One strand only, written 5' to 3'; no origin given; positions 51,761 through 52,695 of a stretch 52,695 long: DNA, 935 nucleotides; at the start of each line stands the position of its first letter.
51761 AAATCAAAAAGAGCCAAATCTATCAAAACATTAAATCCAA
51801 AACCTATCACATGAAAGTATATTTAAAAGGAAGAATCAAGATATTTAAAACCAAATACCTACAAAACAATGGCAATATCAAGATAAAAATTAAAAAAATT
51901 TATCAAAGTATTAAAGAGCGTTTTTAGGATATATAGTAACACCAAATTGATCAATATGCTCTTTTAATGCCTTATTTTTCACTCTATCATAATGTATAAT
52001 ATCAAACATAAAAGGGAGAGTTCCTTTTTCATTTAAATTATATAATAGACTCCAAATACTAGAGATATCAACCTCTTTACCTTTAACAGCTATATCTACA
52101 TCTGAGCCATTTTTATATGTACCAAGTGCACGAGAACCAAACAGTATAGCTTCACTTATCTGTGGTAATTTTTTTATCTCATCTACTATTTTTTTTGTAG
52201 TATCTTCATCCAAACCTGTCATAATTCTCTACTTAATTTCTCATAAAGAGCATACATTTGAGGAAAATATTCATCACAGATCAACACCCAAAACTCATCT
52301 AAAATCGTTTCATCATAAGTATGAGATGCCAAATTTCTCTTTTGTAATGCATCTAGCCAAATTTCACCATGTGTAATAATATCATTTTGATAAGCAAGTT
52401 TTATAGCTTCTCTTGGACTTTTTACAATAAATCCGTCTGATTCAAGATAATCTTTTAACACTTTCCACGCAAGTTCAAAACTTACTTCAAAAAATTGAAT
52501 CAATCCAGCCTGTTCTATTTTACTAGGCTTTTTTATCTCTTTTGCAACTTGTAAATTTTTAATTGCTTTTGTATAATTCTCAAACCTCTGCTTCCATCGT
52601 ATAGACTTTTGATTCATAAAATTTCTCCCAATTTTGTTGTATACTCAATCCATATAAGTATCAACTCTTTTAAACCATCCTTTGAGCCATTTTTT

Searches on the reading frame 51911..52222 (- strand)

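Call 17: search_protein_families(library=pfam, proteins=[window:51911-52222:-], max_evalue=0.1)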
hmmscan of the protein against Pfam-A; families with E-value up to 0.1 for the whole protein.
window:51911-52222:- (103 aa): 3 families
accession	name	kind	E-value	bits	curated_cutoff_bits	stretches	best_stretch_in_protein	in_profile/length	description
PF18765.7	Polbeta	-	1.9e-14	54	26.9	1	10-101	1-91/93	Polymerase beta, Nucleotidyltransferase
PF01909.29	NTP_transf_2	-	8.6e-10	39.3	21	1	10-92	2-66/93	Nucleotidyltransferase domain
PF22600.2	MTPAP-like_central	-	0.0054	17.3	27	1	11-53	28-70/139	Poly(A) RNA polymerase, mitochondrial-like, central palm domain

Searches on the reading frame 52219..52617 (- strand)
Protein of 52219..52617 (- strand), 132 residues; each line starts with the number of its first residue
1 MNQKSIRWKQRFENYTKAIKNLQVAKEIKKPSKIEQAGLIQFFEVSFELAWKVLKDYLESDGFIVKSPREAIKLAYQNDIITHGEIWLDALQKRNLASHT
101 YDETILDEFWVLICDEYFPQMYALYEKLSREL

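Call 17: search_protein_families(library=pfam, proteins=[window:52219-52617:-], max_evalue=0.1)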
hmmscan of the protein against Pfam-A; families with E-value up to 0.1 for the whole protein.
window:52219-52617:- (132 aa): 2 families
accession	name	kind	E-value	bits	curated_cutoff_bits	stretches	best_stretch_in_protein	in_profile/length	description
PF08780.16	NTase_sub_bind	-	1.1e-34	119.5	31.8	1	10-129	1-125/126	Nucleotidyltransferase substrate binding protein like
PF01934.22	HepT-like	-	0.002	18.3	23.5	1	15-123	4-115/120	Ribonuclease HepT-like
